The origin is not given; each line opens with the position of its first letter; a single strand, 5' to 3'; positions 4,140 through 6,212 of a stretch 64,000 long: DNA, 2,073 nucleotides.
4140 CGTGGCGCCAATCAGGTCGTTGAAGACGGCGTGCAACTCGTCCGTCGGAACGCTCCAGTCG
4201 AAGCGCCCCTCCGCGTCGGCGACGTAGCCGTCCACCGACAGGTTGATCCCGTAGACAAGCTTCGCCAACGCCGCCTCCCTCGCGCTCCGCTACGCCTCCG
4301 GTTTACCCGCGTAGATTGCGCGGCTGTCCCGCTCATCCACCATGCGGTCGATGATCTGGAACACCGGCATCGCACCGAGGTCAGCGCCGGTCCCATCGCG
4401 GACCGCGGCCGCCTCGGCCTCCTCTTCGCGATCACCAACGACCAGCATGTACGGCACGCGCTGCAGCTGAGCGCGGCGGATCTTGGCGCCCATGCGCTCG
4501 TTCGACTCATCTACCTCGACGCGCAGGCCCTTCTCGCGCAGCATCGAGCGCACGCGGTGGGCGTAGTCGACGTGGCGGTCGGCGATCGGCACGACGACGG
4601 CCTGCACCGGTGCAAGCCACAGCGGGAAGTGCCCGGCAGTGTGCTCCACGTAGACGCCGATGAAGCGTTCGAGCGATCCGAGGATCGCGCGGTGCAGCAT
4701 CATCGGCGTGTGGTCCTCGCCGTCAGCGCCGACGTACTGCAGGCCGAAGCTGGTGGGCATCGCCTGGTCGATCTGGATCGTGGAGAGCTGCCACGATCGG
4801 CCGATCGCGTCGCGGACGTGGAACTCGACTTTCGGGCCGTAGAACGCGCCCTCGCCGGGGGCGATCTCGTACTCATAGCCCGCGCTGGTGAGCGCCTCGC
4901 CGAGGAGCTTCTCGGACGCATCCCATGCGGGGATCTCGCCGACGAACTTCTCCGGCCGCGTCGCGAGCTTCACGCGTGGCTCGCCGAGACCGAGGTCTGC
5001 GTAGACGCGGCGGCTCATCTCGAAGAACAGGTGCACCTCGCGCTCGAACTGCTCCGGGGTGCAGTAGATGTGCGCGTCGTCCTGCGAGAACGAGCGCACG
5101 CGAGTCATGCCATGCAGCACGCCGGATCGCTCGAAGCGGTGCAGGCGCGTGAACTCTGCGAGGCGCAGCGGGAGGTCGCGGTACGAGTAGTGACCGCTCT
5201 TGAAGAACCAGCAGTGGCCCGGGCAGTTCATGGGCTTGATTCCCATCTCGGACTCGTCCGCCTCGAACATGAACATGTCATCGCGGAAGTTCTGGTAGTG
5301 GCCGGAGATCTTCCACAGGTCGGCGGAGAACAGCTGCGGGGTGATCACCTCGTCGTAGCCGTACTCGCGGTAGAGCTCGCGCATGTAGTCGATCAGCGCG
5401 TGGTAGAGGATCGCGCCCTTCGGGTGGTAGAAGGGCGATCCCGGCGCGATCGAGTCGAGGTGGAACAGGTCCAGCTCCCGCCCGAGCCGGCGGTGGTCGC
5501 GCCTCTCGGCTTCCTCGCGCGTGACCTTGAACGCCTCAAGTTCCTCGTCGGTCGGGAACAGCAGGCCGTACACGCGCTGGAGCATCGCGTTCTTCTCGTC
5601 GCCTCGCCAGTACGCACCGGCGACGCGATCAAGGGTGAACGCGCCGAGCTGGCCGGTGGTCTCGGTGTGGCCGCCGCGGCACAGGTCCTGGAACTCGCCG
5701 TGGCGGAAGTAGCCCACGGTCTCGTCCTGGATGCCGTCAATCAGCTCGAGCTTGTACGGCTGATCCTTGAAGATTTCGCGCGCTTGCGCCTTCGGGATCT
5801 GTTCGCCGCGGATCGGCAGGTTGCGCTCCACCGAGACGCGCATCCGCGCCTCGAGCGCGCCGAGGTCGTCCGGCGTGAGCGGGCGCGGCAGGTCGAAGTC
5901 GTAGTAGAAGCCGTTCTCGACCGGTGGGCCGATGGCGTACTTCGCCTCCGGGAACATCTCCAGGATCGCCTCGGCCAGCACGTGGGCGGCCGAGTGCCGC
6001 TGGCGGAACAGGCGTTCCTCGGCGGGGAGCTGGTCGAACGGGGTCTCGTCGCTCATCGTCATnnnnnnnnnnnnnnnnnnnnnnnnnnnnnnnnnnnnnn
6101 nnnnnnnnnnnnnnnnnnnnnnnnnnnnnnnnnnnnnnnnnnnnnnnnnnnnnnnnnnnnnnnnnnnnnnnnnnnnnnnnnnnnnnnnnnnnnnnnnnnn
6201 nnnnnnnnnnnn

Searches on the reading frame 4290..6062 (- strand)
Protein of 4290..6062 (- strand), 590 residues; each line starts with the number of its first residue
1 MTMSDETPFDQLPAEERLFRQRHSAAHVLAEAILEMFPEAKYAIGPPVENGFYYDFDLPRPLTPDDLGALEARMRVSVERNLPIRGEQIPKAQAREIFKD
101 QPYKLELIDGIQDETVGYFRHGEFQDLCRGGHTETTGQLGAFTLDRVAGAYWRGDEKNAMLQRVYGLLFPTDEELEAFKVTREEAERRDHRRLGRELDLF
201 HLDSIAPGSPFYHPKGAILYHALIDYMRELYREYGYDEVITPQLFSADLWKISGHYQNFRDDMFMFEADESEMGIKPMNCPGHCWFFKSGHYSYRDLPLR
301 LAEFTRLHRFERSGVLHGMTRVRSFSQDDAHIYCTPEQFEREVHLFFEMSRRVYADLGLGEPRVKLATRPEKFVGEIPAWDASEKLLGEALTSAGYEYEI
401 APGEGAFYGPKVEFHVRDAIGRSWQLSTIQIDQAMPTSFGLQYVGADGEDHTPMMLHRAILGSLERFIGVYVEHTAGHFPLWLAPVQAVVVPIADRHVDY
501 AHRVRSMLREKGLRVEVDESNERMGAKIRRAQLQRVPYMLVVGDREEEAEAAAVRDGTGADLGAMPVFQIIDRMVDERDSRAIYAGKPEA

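Call 7: search_protein_families(library=ncbifam, proteins=[window:4290-6062:-])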
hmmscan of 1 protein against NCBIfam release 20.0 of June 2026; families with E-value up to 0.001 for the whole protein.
window:4290-6062:- (590 aa): 14 families
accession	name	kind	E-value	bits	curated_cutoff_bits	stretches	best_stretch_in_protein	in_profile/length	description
TIGR00418.1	thrS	equivalog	4.8e-202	672.8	383.65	1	22-576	1-563/565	threonine--tRNA ligase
NF003068.0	PRK03991.1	equivalog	1.2e-63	215.4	484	1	181-577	190-591/613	threonine--tRNA ligase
TIGR00408.1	proS_fam_I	equivalog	2e-18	66.6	437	2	421-554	216-357/475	proline--tRNA ligase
TIGR00442.1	hisS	equivalog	2.4e-17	63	286.75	2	213-369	10-162/406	histidine--tRNA ligase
NF008979.1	PRK12325.1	exception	2.1e-16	59.8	550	2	212-364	42-195/437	proline--tRNA ligase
NF006625.0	PRK09194.1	equivalog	4e-16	59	558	2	203-341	33-172/559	proline--tRNA ligase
NF011500.0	PRK14938.1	equivalog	8.4e-16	57.9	362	1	474-555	263-344/387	Ser-tRNA(Thr) hydrolase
TIGR00389.1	glyS_dimeric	equivalog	7.6e-13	47.9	243.3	1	478-556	464-543/565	glycine--tRNA ligase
TIGR00409.1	proS_fam_II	equivalog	1.3e-12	47.4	306.7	2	483-555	471-549/568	proline--tRNA ligase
NF003211.1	PRK04173.1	equivalog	2.3e-12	46.5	312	1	478-556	357-436/454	glycine--tRNA ligase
TIGR00414.1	serS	equivalog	1.5e-10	40.7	301.65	1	178-368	130-325/418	serine--tRNA ligase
NF002120.0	PRK00960.1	equivalog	1.3e-05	24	611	0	208-265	215-273/518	serine--tRNA ligase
TIGR00344.1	alaS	equivalog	6e-05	21.5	457.05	1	19-144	553-675/847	alanine--tRNA ligase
NF009085.0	PRK12420.1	equivalog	0.00014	21.4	540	0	487-556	340-408/426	histidine--tRNA ligase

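Call 11: find_related_loci(query=window:4290-6062:-, collection=genome_contigs, flank=3000)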
Query window:4290-6062:- (590 aa) in genome_contigs; peptide patterns used: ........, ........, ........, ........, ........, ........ (x = any residue, [..] = any of these).
600 stretches matched a pattern (row limit reached: there are more); 600 encode a relative of the query (tblastn E <= 1e-3); the best 80 are kept; 80 distinct loci.
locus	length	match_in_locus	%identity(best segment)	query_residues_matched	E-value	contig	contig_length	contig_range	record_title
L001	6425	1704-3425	71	8-581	0e+0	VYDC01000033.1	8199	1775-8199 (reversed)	MAG: Chloroflexi bacterium isolate SB0675_bin_30 NODE_3524_length_8199_cov_5.722250, whole genome shotgun sequence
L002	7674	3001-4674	54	22-577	0e+0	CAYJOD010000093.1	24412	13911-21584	MAG TPA_asm: uncultured Candidatus Binatia bacterium isolate ERP124720_co1_58 genome assembly, contig: NODE_2696_length_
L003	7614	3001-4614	55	22-557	0e+0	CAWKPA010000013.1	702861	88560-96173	MAG: uncultured delta proteobacterium isolate MFD09779.bin.1.362 genome assembly, contig: contig_9428, whole genome shot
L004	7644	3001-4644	52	22-567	0e+0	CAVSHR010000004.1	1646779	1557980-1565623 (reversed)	MAG: uncultured delta proteobacterium isolate MFD05684.bin.2.48 genome assembly, contig: contig_15341, whole genome shot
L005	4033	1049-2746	51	15-577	0e+0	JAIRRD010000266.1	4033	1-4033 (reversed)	MAG: Holophagales bacterium isolate Coa324_bin7 k119_472257, whole genome shotgun sequence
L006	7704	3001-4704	49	22-583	0e+0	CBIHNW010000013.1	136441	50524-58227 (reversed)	MAG TPA_asm: uncultured Bdellovibrio sp. isolate SRR18156208_concoct_28 genome assembly, contig: ERZ27336868.142, whole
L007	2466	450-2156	51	16-581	0e+0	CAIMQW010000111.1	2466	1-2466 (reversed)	MAG: uncultured Holophagaceae bacterium isolate Umea3p4_bin-0652 genome assembly, contig: bin-0652:111/362, whole genome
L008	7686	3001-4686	49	22-578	0e+0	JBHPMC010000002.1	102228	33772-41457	Candidatus Margulisiibacteriota bacterium isolate SAG AM-324-J15 AM-324-J15_NODE_2, whole genome shotgun sequence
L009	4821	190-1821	50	22-558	0e+0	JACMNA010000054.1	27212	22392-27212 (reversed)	MAG: Bdellovibrio sp. isolate LF-bin-127 FL-bin-127-contig-k141_699375, whole genome shotgun sequence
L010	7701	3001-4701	48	22-583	0e+0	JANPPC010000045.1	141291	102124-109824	MAG: Bdellovibrio sp. isolate VAR_83_metabat_497 VAR_83_k141_7636471, whole genome shotgun sequence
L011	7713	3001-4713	48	22-586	0e+0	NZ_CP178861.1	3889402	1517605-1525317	Bdellovibrio sp. HCB-162 chromosome, complete genome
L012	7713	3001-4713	51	14-581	0e+0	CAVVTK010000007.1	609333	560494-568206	MAG: uncultured Holophagaceae bacterium isolate MFD02832.bin.3.68 genome assembly, contig: contig_3054, whole genome sho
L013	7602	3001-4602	54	22-548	0e+0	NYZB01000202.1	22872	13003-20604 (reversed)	MAG: Deltaproteobacteria bacterium isolate ARS66 MHASMcontig_439533, whole genome shotgun sequence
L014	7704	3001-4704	49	16-581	0e+0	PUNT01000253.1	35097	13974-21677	MAG: Halanaerobiales bacterium isolate B1Sed10_174 B1-Sed10-C885, whole genome shotgun sequence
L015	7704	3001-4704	48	22-583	0e+0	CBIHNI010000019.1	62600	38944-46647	MAG TPA_asm: uncultured Bdellovibrio sp. isolate SRR18156191_binner23_Refined_23 genome assembly, contig: ERZ27336852.17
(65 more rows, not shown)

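Call 14: find_related_loci(query=window:4290-6062:-, collection=metagenome_contigs, flank=2000)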
Query window:4290-6062:- (590 aa) in metagenome_contigs; peptide patterns used: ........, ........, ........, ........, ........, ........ (x = any residue, [..] = any of these).
600 stretches matched a pattern (row limit reached: there are more); 597 encode a relative of the query (tblastn E <= 1e-3); the best 80 are kept; 80 distinct loci.
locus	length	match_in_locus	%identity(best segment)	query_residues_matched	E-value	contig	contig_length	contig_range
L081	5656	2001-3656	56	22-573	0e+0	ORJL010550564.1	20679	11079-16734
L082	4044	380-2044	54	22-574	0e+0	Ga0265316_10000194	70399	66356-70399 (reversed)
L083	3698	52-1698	53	22-568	0e+0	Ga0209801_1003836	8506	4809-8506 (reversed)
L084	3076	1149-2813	52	22-574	0e+0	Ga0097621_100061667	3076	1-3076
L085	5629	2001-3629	53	22-562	0e+0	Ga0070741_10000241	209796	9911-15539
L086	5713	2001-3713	51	11-578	0e+0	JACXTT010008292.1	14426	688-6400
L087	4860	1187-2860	52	22-577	0e+0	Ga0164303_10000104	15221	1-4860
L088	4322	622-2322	52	22-581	0e+0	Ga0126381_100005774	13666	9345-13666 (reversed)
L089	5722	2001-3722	52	18-583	0e+0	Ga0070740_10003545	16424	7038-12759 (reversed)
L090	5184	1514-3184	53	22-577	0e+0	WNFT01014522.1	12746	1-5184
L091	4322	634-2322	53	22-577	0e+0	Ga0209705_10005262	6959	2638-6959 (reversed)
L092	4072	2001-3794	48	21-583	0e+0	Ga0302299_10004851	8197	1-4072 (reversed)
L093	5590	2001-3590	53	22-546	0e+0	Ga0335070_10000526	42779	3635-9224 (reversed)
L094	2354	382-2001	53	22-555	0e+0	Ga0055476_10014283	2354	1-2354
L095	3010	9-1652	52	22-567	0e+0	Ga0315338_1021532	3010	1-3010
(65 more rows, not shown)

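Call 15: find_homologous_proteins(query=window:4290-6062:-, max_evalue=1e-100)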
Query window:4290-6062:- (590 aa): 7998 proteins with E <= 1e-100 among 8000 candidates; the best 120 are listed.
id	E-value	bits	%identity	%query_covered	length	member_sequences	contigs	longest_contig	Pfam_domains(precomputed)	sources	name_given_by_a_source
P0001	0.0e+0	1242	89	100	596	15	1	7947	PF03129.26,PF00587.31,PF07973.20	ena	-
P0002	0.0e+0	1207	87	99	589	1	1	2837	PF03129.26,PF00587.31,PF07973.20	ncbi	ncbi:MAG: threonine--tRNA ligase [Dehalococcoidia bacterium]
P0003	0.0e+0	1179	84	100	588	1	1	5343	PF03129.26,PF00587.31,PF07973.20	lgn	-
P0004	0.0e+0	1173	84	100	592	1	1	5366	PF03129.26,PF00587.31,PF07973.20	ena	-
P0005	0.0e+0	1167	84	99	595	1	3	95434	PF03129.26,PF00587.31,PF07973.20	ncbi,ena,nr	ncbi:MAG: threonine--tRNA ligase [Dehalococcoidia bacterium]|nr:threonine--tRNA ligase [Dehalococcoi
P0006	0.0e+0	1162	84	99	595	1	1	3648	PF03129.26,PF00587.31,PF07973.20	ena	-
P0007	0.0e+0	1161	84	99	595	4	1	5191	PF03129.26,PF00587.31,PF07973.20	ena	-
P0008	0.0e+0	1160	84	99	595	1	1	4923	PF03129.26,PF00587.31,PF07973.20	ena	-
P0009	0.0e+0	1156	84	99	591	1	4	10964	PF03129.26,PF00587.31,PF07973.20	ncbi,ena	-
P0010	0.0e+0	1144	82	99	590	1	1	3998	PF03129.26,PF00587.31,PF07973.20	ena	-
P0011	0.0e+0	1141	82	100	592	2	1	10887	PF03129.26,PF00587.31,PF07973.20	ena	-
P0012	0.0e+0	1139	82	99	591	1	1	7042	PF03129.26,PF00587.31,PF07973.20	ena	-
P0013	0.0e+0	1126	81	99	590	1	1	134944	PF03129.26,PF00587.31,PF07973.20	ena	-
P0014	0.0e+0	1110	80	99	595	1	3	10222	PF03129.26,PF00587.31,PF07973.20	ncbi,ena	-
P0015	0.0e+0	1072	77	99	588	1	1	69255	PF03129.26,PF00587.31,PF07973.20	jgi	jgi:threonyl-tRNA synthetase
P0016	0.0e+0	1072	78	98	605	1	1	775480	PF03129.26,PF00587.31,PF07973.20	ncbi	-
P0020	0.0e+0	1065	76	99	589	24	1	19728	PF03129.26,PF00587.31,PF07973.20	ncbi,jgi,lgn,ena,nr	ncbi:MAG: threonine--tRNA ligase [Dehalococcoidia bacterium]|nr:threonine--tRNA ligase [Dehalococcoi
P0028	0.0e+0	1053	76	99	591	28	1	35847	PF03129.26,PF00587.31,PF07973.20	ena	-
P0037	0.0e+0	1026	74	99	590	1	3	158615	PF03129.26,PF00587.31,PF07973.20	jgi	-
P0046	1.4e-289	980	73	98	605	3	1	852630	PF03129.26,PF00587.31,PF07973.20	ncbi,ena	-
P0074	1.2e-265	901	66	98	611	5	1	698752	PF03129.26,PF00587.31,PF07973.20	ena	-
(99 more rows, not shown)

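Call 17: find_encoding_contigs(protein=P0001, flank=2500, max_places=3)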
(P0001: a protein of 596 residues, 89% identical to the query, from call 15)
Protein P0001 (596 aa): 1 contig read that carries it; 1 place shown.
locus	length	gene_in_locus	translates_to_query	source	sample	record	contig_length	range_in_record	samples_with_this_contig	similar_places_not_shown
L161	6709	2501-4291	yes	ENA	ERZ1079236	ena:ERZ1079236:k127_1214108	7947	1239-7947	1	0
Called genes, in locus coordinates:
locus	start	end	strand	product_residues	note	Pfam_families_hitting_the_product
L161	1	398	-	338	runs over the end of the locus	PF00005:ABC_tran, PF08352:oligo_HPY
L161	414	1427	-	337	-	PF00005:ABC_tran, PF13304:AAA_21, PF08352:oligo_HPY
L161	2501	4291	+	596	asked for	PF07973:tRNA_SAD, PF00587:tRNA-synt_2b, PF03129:HGTP_anticodon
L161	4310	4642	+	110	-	-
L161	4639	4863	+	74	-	PF01872:RibD_C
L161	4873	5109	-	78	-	-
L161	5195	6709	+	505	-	?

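Call 18: find_encoding_contigs(protein=P0005, flank=2500, max_places=3)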
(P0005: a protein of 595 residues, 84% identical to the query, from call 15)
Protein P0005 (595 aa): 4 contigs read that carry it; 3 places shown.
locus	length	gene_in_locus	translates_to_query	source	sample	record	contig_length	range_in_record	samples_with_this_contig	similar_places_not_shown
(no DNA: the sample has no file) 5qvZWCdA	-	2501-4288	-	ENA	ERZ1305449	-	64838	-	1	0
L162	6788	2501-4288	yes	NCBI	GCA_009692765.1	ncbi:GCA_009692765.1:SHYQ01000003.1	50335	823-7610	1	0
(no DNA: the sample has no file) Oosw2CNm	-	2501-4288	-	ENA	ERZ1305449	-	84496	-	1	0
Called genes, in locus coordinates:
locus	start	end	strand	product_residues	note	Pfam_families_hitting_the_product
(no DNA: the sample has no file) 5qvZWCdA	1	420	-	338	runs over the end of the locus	PF00005:ABC_tran, PF08352:oligo_HPY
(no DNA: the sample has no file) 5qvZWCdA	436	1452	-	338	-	PF00005:ABC_tran, PF13304:AAA_21 (weak), PF08352:oligo_HPY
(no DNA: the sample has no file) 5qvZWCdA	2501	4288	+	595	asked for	PF07973:tRNA_SAD, PF00587:tRNA-synt_2b, PF03129:HGTP_anticodon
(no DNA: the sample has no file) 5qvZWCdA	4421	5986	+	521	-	PF00289:Biotin_carb_N, PF02222:ATP-grasp (weak), PF02786:CPSase_L_D2, PF07478:Dala_Dala_lig_C, PF02785:Biotin_carb_C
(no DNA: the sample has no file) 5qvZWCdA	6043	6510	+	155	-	PF25919:BSH_CusB (faint), PF00364:Biotin_lipoyl, PF25973:BSH_CzcB (faint)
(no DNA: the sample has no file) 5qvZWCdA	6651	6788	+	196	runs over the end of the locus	PF05198:IF3_N, PF00707:IF3_C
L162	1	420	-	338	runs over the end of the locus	PF00005:ABC_tran, PF08352:oligo_HPY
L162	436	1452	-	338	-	PF00005:ABC_tran, PF13304:AAA_21 (weak), PF08352:oligo_HPY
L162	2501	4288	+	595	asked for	PF07973:tRNA_SAD, PF00587:tRNA-synt_2b, PF03129:HGTP_anticodon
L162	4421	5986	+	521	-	PF00289:Biotin_carb_N, PF02222:ATP-grasp (weak), PF02786:CPSase_L_D2, PF07478:Dala_Dala_lig_C, PF02785:Biotin_carb_C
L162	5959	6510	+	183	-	PF25919:BSH_CusB (faint), PF00364:Biotin_lipoyl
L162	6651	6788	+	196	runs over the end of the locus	PF05198:IF3_N, PF00707:IF3_C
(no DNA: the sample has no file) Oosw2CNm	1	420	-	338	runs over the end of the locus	PF00005:ABC_tran, PF08352:oligo_HPY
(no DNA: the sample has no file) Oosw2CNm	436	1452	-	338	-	PF00005:ABC_tran, PF13304:AAA_21 (weak), PF08352:oligo_HPY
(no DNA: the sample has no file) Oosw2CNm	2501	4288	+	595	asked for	PF07973:tRNA_SAD, PF00587:tRNA-synt_2b, PF03129:HGTP_anticodon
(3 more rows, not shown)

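Call 19: find_encoding_contigs(protein=P0013, flank=2500, max_places=3)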
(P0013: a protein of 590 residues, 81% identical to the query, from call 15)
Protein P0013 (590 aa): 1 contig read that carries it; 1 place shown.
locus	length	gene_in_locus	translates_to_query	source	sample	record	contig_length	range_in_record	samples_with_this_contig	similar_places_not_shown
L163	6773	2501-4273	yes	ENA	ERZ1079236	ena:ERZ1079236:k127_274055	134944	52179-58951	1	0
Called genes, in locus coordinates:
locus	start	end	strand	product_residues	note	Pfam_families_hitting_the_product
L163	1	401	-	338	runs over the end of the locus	PF00005:ABC_tran, PF08352:oligo_HPY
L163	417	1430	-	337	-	PF00005:ABC_tran, PF13304:AAA_21, PF08352:oligo_HPY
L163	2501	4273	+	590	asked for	PF07973:tRNA_SAD, PF00587:tRNA-synt_2b, PF03129:HGTP_anticodon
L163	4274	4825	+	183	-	PF01872:RibD_C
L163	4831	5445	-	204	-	-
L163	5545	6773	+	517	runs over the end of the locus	PF00289:Biotin_carb_N, PF02222:ATP-grasp, PF02786:CPSase_L_D2, PF07478:Dala_Dala_lig_C, PF02785:Biotin_carb_C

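Call 20: find_encoding_contigs(protein=P0016, flank=2500, max_places=3)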
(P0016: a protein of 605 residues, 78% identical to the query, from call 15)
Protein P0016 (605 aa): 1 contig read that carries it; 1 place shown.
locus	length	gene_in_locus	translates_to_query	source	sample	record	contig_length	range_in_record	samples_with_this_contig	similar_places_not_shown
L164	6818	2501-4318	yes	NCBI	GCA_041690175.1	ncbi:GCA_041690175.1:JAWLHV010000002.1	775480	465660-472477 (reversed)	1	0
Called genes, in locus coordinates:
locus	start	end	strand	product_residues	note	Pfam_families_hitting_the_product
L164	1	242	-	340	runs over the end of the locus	PF00005:ABC_tran, PF13304:AAA_21 (weak), PF08352:oligo_HPY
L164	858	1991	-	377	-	PF00089:Trypsin, PF13365:Trypsin_2, PF00595:PDZ (weak), PF13180:PDZ_2, PF17820:PDZ_6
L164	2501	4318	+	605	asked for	PF07973:tRNA_SAD, PF00587:tRNA-synt_2b, PF03129:HGTP_anticodon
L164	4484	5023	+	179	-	-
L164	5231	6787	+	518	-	PF00289:Biotin_carb_N, PF02222:ATP-grasp, PF02786:CPSase_L_D2, PF07478:Dala_Dala_lig_C, PF02785:Biotin_carb_C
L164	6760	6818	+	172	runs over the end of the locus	PF25917:BSH_RND (faint), PF25973:BSH_CzcB (faint), PF25997:BSH_YhbJ (faint), PF25919:BSH_CusB (faint), PF00364:Biotin_lipoyl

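Call 21: find_encoding_contigs(protein=P0009, flank=2500, max_places=2)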
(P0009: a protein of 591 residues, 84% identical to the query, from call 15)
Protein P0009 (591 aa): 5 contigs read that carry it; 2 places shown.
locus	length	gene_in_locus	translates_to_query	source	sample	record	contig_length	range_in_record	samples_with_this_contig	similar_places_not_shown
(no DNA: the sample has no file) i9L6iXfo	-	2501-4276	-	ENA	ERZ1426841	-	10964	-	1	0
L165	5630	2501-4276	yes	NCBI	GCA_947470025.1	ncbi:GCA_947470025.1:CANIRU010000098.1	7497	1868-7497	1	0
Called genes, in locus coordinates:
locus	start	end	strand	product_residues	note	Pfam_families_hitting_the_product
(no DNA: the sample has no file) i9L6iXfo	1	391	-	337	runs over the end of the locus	PF00005:ABC_tran, PF08352:oligo_HPY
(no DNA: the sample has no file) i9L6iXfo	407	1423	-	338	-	PF00005:ABC_tran, PF13304:AAA_21 (weak), PF08352:oligo_HPY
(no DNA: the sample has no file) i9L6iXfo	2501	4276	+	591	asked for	PF07973:tRNA_SAD, PF00587:tRNA-synt_2b, PF03129:HGTP_anticodon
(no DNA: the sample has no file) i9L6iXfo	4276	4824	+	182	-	PF01872:RibD_C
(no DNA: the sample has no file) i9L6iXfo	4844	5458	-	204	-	-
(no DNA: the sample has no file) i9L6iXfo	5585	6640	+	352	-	?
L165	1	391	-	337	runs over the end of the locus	PF00005:ABC_tran, PF08352:oligo_HPY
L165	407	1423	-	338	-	PF00005:ABC_tran, PF13304:AAA_21 (weak), PF08352:oligo_HPY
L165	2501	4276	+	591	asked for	PF07973:tRNA_SAD, PF00587:tRNA-synt_2b, PF03129:HGTP_anticodon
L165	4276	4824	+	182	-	PF01872:RibD_C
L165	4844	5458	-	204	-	-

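Call 22: find_encoding_contigs(protein=P0011, flank=2500, max_places=2)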
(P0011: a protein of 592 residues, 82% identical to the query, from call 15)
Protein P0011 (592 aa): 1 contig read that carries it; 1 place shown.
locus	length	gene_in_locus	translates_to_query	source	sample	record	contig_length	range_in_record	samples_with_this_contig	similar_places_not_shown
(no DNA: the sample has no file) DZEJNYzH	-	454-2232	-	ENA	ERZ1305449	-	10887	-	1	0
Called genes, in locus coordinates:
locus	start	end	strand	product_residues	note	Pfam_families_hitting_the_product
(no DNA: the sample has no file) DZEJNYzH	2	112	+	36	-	?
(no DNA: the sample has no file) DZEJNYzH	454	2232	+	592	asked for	PF07973:tRNA_SAD, PF00587:tRNA-synt_2b, PF03129:HGTP_anticodon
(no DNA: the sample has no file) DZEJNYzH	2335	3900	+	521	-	PF00289:Biotin_carb_N, PF02222:ATP-grasp (weak), PF02786:CPSase_L_D2, PF07478:Dala_Dala_lig_C, PF02785:Biotin_carb_C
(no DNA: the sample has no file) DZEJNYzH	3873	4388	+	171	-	PF21139:BT_MCC_alpha (weak), PF25917:BSH_RND (faint), PF00364:Biotin_lipoyl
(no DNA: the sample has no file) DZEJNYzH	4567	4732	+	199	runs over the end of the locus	PF05198:IF3_N, PF00707:IF3_C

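Call 23: find_encoding_contigs(protein=P0014, flank=2500, max_places=2)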
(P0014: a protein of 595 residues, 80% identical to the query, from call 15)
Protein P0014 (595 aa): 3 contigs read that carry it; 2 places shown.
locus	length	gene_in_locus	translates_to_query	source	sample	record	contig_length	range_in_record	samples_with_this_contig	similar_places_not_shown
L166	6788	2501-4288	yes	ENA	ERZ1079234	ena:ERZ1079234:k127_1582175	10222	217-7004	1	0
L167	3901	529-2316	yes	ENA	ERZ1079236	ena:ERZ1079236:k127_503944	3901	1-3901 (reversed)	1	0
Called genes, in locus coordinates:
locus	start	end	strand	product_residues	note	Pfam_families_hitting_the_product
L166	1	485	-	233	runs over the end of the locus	?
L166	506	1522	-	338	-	PF00005:ABC_tran, PF13304:AAA_21 (weak), PF08352:oligo_HPY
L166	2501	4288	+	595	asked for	PF07973:tRNA_SAD, PF00587:tRNA-synt_2b, PF03129:HGTP_anticodon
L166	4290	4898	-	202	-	-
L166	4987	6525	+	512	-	PF00289:Biotin_carb_N, PF02222:ATP-grasp (weak), PF02786:CPSase_L_D2, PF07478:Dala_Dala_lig_C, PF02785:Biotin_carb_C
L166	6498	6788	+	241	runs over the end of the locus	PF00364:Biotin_lipoyl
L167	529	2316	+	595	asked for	PF07973:tRNA_SAD, PF00587:tRNA-synt_2b, PF03129:HGTP_anticodon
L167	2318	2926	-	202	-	-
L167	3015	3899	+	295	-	?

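Call 24: find_encoding_contigs(protein=P0020, flank=2500, max_places=2)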
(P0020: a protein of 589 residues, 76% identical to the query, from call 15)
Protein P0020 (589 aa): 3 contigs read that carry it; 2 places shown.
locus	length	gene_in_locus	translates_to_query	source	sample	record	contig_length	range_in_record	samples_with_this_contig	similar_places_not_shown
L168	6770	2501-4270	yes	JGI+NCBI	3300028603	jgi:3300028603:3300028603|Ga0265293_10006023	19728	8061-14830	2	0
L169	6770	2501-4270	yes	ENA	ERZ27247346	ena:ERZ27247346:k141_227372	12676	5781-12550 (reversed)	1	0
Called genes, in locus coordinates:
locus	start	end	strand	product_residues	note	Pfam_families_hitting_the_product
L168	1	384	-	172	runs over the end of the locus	PF21139:BT_MCC_alpha (faint), PF25919:BSH_CusB (faint), PF00364:Biotin_lipoyl, PF25973:BSH_CzcB (faint), PF25997:BSH_YhbJ (weak)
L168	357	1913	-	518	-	PF00289:Biotin_carb_N, PF02222:ATP-grasp, PF02786:CPSase_L_D2, PF07478:Dala_Dala_lig_C, PF08443:RimK (weak), PF02785:Biotin_carb_C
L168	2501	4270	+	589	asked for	PF07973:tRNA_SAD, PF00587:tRNA-synt_2b, PF03129:HGTP_anticodon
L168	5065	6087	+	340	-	PF00005:ABC_tran, PF13304:AAA_21 (weak), PF08352:oligo_HPY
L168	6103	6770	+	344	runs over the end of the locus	PF00005:ABC_tran, PF08352:oligo_HPY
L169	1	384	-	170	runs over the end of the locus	?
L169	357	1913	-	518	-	PF00289:Biotin_carb_N, PF02222:ATP-grasp, PF02786:CPSase_L_D2, PF07478:Dala_Dala_lig_C, PF08443:RimK (weak), PF02785:Biotin_carb_C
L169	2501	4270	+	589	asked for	PF07973:tRNA_SAD, PF00587:tRNA-synt_2b, PF03129:HGTP_anticodon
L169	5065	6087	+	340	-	PF00005:ABC_tran, PF13304:AAA_21 (weak), PF08352:oligo_HPY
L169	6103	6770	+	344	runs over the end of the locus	PF00005:ABC_tran, PF08352:oligo_HPY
